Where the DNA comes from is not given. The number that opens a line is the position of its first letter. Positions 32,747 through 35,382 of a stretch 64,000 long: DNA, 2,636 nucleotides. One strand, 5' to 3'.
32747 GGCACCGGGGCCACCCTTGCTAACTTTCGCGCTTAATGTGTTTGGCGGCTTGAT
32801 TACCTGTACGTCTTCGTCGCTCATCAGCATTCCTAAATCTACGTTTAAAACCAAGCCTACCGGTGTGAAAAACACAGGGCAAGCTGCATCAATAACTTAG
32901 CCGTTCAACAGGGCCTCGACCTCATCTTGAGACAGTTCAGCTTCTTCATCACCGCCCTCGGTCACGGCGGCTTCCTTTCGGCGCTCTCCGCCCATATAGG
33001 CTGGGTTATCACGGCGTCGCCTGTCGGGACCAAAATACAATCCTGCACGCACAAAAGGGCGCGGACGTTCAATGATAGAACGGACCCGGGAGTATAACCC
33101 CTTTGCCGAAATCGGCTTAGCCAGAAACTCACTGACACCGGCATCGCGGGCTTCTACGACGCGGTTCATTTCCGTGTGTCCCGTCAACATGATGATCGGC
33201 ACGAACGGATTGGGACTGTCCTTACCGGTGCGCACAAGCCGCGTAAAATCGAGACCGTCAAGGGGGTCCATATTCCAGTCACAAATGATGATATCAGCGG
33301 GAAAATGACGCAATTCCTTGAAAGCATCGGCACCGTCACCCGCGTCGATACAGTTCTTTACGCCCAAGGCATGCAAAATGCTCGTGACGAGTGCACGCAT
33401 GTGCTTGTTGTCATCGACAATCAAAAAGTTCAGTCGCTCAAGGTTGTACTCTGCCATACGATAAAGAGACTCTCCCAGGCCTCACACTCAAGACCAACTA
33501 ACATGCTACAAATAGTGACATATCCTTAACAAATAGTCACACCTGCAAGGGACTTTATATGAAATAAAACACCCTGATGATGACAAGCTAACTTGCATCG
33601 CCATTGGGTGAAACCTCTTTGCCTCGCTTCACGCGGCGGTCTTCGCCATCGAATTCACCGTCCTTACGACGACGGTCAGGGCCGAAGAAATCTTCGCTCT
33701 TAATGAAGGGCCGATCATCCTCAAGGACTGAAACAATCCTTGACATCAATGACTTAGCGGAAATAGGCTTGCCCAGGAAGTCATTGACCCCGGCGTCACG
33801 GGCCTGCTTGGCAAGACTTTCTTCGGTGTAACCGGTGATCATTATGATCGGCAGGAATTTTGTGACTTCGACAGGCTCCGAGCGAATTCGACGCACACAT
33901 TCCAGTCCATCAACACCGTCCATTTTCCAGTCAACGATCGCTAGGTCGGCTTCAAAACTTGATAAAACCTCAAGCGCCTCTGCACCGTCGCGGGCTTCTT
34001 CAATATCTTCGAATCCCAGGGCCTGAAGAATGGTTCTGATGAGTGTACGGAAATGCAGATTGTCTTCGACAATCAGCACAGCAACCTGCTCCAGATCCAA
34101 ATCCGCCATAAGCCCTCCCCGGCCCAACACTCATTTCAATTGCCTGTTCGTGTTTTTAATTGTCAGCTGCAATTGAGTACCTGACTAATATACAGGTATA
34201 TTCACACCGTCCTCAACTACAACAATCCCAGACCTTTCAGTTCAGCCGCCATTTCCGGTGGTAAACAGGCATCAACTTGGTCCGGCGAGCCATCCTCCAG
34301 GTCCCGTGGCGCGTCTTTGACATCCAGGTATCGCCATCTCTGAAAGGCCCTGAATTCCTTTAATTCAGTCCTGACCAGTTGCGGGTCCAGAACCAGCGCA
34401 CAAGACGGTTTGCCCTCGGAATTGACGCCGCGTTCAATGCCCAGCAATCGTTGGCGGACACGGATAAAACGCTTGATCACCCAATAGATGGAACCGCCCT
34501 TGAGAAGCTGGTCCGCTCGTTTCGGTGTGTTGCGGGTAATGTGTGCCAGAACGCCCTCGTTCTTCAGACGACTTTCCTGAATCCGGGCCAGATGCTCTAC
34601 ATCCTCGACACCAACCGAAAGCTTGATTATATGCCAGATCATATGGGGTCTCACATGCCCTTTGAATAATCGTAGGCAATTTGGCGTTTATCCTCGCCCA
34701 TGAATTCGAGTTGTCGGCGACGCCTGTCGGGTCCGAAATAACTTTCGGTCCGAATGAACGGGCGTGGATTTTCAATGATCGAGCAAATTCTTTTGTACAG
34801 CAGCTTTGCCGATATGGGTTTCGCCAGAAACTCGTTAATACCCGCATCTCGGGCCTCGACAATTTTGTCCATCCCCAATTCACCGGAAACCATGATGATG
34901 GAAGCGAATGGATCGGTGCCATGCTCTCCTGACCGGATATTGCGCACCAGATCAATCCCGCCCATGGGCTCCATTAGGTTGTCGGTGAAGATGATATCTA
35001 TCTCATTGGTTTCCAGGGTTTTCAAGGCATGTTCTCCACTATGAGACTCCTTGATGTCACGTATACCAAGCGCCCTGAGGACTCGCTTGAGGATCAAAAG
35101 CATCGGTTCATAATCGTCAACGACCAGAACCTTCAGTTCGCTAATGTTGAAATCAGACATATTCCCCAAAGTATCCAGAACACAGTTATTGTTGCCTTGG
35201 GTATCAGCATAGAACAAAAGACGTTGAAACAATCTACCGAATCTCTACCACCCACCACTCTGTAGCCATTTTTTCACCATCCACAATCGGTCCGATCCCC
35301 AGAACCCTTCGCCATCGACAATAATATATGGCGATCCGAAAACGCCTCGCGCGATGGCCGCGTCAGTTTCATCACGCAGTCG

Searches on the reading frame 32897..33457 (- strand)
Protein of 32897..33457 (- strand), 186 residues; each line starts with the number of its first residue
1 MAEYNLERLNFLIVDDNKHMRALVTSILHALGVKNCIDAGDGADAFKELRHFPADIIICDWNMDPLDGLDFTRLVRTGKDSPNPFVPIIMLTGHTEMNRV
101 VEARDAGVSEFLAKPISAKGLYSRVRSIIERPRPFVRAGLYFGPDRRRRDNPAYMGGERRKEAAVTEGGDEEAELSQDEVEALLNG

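Call 40: search_protein_families(library=pfam, proteins=[window:32897-33457:-], max_evalue=0.001)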
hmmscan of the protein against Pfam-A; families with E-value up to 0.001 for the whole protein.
window:32897-33457:- (186 aa): 1 family
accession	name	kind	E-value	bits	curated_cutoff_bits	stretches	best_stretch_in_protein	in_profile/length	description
PF00072.30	Response_reg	-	9.5e-24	84.2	30.2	1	12-125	2-110/111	Response regulator receiver domain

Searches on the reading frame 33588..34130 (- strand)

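Call 40: search_protein_families(library=pfam, proteins=[window:33588-34130:-], max_evalue=0.001)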
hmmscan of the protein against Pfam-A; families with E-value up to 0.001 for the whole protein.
window:33588-34130:- (180 aa): 1 family
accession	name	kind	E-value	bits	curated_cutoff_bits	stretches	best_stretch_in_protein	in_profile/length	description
PF00072.30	Response_reg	-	2.3e-27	95.8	30.2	1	18-132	1-110/111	Response regulator receiver domain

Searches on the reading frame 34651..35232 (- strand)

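Call 40: search_protein_families(library=pfam, proteins=[window:34651-35232:-], max_evalue=0.001)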
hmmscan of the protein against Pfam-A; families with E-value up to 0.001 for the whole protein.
window:34651-35232:- (193 aa): 1 family
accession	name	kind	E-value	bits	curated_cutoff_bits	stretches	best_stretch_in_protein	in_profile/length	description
PF00072.30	Response_reg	-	1.8e-20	73.6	30.2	1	35-149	1-110/111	Response regulator receiver domain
